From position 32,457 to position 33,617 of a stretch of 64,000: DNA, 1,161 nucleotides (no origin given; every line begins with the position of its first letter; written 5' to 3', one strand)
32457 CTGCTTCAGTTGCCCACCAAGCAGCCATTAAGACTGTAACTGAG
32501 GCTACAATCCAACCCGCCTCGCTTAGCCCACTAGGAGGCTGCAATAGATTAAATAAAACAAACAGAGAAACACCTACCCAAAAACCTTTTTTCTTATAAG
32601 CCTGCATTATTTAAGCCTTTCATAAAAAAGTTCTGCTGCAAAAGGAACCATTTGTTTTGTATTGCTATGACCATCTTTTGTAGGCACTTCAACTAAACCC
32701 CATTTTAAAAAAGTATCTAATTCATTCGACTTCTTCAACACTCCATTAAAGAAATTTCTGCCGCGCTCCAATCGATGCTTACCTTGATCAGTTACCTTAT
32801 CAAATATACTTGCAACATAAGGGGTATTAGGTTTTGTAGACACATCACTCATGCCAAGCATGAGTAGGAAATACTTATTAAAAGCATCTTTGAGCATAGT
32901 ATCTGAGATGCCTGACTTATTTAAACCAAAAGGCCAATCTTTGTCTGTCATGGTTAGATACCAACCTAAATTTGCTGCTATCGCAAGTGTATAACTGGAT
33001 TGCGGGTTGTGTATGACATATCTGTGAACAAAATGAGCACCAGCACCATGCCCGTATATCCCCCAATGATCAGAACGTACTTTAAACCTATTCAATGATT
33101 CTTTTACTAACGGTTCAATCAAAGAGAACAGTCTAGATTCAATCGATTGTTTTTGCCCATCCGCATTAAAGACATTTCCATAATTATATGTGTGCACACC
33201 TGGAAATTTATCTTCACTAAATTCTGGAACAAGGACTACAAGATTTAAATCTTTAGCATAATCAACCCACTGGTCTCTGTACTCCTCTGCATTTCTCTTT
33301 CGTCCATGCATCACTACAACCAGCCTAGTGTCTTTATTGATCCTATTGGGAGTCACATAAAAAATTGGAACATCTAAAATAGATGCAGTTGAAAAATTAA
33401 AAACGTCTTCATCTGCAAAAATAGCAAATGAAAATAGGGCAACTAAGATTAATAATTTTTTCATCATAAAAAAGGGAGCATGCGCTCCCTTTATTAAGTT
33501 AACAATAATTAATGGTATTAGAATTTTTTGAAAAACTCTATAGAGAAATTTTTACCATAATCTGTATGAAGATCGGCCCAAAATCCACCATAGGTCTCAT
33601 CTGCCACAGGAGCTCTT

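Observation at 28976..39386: Seven-gene minus-strand locus pairing a TBDR with three secreted hydrolases, a DASS symporter and GGT: candidate uptake/processing system for a gamma-glutamyl or amide-linked substrate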

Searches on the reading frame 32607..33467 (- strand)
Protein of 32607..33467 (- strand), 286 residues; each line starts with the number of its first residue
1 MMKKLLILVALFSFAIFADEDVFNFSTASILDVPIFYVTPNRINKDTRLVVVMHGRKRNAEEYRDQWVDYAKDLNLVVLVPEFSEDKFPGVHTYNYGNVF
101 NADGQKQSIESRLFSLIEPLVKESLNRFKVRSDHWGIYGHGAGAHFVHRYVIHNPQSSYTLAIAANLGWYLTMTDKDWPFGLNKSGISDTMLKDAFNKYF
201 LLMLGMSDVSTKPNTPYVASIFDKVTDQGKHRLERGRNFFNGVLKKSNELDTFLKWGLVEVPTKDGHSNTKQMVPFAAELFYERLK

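Call 4: search_protein_families(library=pfam, proteins=[window:32607-33467:-])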
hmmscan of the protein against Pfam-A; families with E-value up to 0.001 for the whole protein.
window:32607-33467:- (286 aa): 0 families

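Call 5: search_protein_families(library=ncbifam, proteins=[window:32607-33467:-])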
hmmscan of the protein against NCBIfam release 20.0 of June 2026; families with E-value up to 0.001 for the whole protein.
window:32607-33467:- (286 aa): 2 families
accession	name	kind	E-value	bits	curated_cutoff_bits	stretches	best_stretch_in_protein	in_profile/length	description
NF050058.1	e_dPHAscl_type1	hypoth_equivalog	3.7e-07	29.9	150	1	39-156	14-127/276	extracellular catalytic domain type 1 short-chain-length polyhydroxyalkanoate depolymerase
TIGR01840.1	esterase_phb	subfamily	0.00058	19.4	107.85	1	36-148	2-110/213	PHB depolymerase family esterase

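Call 25: search_solved_structures(query=window:32607-33467:-, max_evalue=1)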
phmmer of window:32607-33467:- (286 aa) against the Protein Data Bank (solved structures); distinct sequences matched with E-value up to 1: 4.
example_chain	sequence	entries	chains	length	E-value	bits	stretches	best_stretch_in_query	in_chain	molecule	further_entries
6ve6_A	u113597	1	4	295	5.1e-41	144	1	33-282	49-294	Poly(Aspartic acid) hydrolase-1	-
9o7u_A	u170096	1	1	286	3.4e-30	108.5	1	34-282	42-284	Poly(Aspartic acid) hydrolase-1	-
3d0k_A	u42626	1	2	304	3.3e-28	102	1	42-278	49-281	Putative poly(3-hydroxybutyrate) depolymerase LpqC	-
3fd2_A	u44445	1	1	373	0.068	15.7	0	201-248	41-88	Site-specific DNA endonuclease I-MsoI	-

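Call 26: search_solved_structures(query=window:32607-33467:-, max_evalue=1e-10, show_alignments=3)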
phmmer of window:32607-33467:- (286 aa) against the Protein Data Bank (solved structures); distinct sequences matched with E-value up to 1e-10: 3.
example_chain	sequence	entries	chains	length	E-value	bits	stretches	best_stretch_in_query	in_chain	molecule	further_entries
6ve6_A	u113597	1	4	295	5.1e-41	144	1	33-282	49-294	Poly(Aspartic acid) hydrolase-1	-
9o7u_A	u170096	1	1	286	3.4e-30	108.5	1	34-282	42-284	Poly(Aspartic acid) hydrolase-1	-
3d0k_A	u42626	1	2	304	3.3e-28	102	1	42-278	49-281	Putative poly(3-hydroxybutyrate) depolymerase LpqC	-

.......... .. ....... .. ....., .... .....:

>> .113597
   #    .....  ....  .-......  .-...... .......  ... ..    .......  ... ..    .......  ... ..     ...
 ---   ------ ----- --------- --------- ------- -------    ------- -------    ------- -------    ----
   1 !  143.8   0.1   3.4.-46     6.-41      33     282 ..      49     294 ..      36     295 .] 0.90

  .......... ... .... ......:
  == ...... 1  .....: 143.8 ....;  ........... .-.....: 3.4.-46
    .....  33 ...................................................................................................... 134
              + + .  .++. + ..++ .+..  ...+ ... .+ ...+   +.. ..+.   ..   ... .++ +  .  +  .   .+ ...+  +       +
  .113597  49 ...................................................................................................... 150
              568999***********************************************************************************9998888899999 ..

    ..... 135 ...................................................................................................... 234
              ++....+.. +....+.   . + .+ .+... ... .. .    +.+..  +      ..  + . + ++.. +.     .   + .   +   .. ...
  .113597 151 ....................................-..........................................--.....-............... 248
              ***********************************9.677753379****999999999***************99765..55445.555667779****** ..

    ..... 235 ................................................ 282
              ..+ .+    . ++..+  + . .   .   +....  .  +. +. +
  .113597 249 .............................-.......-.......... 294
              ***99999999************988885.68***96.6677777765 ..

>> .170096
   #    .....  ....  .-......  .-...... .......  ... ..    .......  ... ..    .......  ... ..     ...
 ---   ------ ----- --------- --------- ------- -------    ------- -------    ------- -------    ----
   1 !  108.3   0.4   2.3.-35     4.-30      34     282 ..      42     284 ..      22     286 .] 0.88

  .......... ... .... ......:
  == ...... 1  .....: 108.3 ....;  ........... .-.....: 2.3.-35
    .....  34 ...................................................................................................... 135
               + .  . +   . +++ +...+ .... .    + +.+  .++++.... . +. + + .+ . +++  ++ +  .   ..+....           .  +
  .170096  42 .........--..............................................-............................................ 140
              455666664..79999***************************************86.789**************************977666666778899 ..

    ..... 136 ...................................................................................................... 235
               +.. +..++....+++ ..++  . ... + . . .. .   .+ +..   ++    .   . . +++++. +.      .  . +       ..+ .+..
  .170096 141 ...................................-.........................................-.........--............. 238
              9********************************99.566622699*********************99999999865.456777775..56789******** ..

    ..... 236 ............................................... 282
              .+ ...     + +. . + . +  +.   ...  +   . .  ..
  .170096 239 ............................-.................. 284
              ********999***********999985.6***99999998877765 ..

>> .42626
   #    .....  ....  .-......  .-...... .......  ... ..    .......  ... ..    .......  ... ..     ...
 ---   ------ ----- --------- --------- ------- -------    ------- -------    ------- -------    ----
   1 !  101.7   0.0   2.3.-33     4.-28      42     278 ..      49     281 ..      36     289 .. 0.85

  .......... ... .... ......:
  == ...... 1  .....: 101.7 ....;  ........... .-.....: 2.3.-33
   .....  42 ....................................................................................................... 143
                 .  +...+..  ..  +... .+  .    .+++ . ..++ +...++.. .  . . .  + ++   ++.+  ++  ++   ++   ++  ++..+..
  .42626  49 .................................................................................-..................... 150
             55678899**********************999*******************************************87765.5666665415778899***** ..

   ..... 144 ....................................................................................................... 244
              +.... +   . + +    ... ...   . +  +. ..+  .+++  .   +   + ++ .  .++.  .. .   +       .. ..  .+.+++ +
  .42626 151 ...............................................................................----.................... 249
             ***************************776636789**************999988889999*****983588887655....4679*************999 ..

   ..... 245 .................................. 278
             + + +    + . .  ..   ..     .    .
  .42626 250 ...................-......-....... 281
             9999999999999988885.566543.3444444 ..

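Call 33: find_homologous_proteins(query=window:32607-33467:-, max_evalue=1e-10)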
Query window:32607-33467:- (286 aa): 325 proteins with E <= 1e-10 among 1490 candidates; the best 120 are listed.
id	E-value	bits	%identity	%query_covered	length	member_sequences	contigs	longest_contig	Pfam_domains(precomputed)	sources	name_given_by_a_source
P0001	1.7e-192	656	100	100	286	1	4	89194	-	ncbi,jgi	jgi:hypothetical protein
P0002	7.9e-192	654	100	100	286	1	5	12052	-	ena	-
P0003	1.1e-191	653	99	100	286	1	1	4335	-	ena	-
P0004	3.4e-190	648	99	100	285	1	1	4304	-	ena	-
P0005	5.1e-190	648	99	100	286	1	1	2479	-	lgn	-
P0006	2.9e-189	645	98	100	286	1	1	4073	-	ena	-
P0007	1.1e-188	643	98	100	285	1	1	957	-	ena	-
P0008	1.4e-188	643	98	100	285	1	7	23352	-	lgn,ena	-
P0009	6.8e-188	641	98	100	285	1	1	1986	-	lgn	-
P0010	1.4e-187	640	97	100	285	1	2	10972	-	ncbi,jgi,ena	-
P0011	3.2e-187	639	97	100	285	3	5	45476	-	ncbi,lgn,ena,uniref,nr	ncbi:MAG: hypothetical protein DBW96_03595 [SAR86 cluster bacterium]|uniref:Alpha/beta hydrolase n=1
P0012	3.4e-187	638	97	100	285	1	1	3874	-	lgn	-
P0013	4.3e-187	638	97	100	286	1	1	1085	-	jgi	-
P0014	4.4e-187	638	97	100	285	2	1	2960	-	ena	-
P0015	6.9e-187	638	97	100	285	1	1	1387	-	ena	-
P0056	9.8e-118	411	63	96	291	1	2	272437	-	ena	-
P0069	7.8e-115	401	58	100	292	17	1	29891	-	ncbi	-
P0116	7.5e-113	395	59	100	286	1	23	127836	-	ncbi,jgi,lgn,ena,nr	ncbi:hypothetical protein N9598_00295 [Gammaproteobacteria bacterium]|jgi:poly(3-hydroxybutyrate) de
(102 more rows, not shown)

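Call 36: find_encoding_contigs(protein=P0116, flank=10000, max_places=3)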
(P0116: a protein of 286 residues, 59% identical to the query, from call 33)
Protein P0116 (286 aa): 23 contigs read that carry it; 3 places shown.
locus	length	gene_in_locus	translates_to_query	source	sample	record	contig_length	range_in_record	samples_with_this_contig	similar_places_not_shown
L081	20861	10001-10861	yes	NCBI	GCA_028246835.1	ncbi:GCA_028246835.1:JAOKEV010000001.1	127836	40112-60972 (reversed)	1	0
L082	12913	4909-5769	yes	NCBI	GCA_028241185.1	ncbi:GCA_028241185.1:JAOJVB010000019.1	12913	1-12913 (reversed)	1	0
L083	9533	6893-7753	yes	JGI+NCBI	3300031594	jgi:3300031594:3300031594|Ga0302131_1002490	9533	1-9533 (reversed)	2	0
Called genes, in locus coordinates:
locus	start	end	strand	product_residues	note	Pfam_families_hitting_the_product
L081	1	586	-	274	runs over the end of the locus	-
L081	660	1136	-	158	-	PF11026:DUF2721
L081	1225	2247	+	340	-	PF00291:PALP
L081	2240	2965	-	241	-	PF06426:SATase_N, PF00132:Hexapep (weak)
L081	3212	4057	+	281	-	PF02668:TauD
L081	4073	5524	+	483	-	-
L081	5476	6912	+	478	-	PF01546:Peptidase_M20, PF07687:M20_dimer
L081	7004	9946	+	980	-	PF07715:Plug, PF00593:TonB_dep_Rec_b-barrel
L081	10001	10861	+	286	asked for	-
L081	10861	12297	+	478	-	PF00939:Na_sulph_symp, PF03600:CitMHS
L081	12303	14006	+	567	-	PF01019:G_glu_transpept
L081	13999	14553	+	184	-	-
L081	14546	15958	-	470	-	PF00749:tRNA-synt_1c, PF19269:Anticodon_2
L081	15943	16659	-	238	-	PF00929:RNase_T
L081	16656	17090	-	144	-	PF00075:RNase_H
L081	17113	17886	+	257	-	PF23023:Anti-Pycsar_Apyc1 (weak), PF00753:Lactamase_B, PF16123:HAGH_C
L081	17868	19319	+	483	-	PF01464:SLT, PF01476:LysM, PF23473:LysM3_LYK4_5 (faint), PF01476:LysM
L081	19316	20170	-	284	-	PF12911:OppC_N, PF00528:BPD_transp_1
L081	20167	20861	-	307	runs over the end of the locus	PF19300:BPD_transp_1_N, PF00528:BPD_transp_1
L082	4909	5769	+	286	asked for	-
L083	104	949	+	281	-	PF02668:TauD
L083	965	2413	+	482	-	-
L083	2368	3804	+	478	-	PF01546:Peptidase_M20, PF07687:M20_dimer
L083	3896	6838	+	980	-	PF07715:Plug, PF00593:TonB_dep_Rec_b-barrel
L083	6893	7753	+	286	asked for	-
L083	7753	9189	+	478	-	PF00939:Na_sulph_symp, PF03600:CitMHS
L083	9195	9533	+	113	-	?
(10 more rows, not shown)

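Call 37: find_encoding_contigs(protein=P0056, flank=10000, max_places=2)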
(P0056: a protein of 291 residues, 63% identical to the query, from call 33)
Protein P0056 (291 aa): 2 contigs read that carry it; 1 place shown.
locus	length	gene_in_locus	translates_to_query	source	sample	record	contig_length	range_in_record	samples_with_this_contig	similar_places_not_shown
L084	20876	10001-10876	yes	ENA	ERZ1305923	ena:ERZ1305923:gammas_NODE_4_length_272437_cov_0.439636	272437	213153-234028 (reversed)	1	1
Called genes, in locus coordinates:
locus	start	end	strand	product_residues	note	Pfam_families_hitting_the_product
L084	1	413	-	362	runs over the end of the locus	PF05222:AlaDh_PNT_N, PF01262:AlaDh_PNT_C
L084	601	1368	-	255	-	PF03641:Lysine_decarbox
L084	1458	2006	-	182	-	-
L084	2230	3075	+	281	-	PF02668:TauD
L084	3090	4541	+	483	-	-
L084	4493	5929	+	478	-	PF01546:Peptidase_M20, PF07687:M20_dimer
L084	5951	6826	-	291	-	PF00126:HTH_1, PF03466:LysR_substrate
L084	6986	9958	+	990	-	PF07715:Plug, PF00593:TonB_dep_Rec_b-barrel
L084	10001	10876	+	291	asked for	-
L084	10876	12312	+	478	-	PF00939:Na_sulph_symp, PF03600:CitMHS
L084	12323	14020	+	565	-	PF01019:G_glu_transpept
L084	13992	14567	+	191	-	PF07110:EthD (weak)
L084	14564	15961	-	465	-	PF00749:tRNA-synt_1c, PF19269:Anticodon_2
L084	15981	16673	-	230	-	PF00929:RNase_T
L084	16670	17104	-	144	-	PF00075:RNase_H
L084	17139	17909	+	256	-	PF23023:Anti-Pycsar_Apyc1 (faint), PF00753:Lactamase_B, PF12706:Lactamase_B_2 (faint), PF00753:Lactamase_B (weak), PF16123:HAGH_C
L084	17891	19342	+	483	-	PF01464:SLT, PF01476:LysM, PF23446:LysM1_NFP_LYK (faint), PF23473:LysM3_LYK4_5 (faint), PF01476:LysM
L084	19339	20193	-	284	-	PF12911:OppC_N, PF00528:BPD_transp_1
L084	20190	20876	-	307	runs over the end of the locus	PF19300:BPD_transp_1_N, PF00528:BPD_transp_1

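Call 38: search_protein_representatives(protein=window:32607-33467:-)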
Query: 286 residues. Proteins with E-value up to 0.001 (for the whole library): 1747; up to 1e-10: 904; up to 1e-30: 202. The best 150 are listed.
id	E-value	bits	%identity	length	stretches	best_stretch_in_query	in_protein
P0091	2.4e-114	397.8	62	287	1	5-286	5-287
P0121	5.0e-69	249.1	58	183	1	2-182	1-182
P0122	9.4e-54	199.0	70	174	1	125-242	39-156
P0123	3.5e-52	193.8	31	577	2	34-281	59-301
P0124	3.8e-52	193.7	28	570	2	33-284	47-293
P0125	8.0e-51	189.4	30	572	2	21-281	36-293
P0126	1.6e-50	188.4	39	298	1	23-275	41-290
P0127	3.8e-46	174.0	38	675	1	36-282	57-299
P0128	5.3e-46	173.6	38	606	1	17-281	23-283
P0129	2.1e-43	165.0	38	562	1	33-280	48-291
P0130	2.3e-43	164.9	35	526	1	23-282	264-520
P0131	2.8e-42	161.3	39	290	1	31-271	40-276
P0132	4.0e-42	160.8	36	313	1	29-283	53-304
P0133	1.1e-41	159.4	36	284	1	32-278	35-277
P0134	2.5e-41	158.2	63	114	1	173-286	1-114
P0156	3.4e-39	151.2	37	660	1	23-270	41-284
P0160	8.5e-39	149.9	37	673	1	23-281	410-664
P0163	9.2e-39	149.8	38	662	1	21-273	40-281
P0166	1.8e-38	148.8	36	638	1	27-282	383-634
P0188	7.6e-37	143.5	35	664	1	35-282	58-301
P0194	2.4e-36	141.9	39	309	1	31-279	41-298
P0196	3.6e-36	141.3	36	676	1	22-280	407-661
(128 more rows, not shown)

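Call 53: find_encoding_contigs(protein=P0194, flank=10000, max_places=3)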
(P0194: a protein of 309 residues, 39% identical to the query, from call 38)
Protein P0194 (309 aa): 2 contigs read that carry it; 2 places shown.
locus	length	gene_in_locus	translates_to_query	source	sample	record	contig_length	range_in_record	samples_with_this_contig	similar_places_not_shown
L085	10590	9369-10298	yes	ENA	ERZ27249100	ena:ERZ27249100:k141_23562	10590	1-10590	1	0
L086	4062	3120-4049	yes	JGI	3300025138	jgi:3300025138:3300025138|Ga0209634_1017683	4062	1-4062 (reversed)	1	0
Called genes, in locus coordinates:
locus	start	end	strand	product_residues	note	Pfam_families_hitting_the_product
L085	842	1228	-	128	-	PF01850:PIN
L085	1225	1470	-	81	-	PF02604:PhdYeFM_antitox (weak)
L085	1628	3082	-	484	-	PF00929:RNase_T, PF08411:ExoI_SH3, PF26016:ExoI_C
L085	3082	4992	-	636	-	PF00005:ABC_tran, PF02463:SMC_N (faint), PF13476:AAA_23 (faint), PF13555:AAA_29 (faint), PF01926:MMR_HSR1 (faint), PF12848:ABC_tran_Xtn, PF00005:ABC_tran, PF16326:ABC_tran_CTD, +1 more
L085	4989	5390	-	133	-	-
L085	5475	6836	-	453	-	PF00270:DEAD, PF04851:ResIII, PF00271:Helicase_C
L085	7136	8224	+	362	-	PF01595:CNNM, PF00571:CBS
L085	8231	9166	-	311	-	PF00126:HTH_1, PF03466:LysR_substrate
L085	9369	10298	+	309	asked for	-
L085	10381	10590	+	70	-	?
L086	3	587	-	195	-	?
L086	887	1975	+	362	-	PF01595:CNNM, PF00571:CBS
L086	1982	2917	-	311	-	PF00126:HTH_1, PF03466:LysR_substrate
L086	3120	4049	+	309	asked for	-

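Call 63: search_protein_families(library=pfam, proteins=[L081:13999-14553:+], max_evalue=0.0001)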
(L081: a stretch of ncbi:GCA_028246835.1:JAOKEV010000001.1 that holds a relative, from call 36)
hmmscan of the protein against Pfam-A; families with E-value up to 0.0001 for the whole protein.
L081:13999-14553:+ (184 aa): 0 families
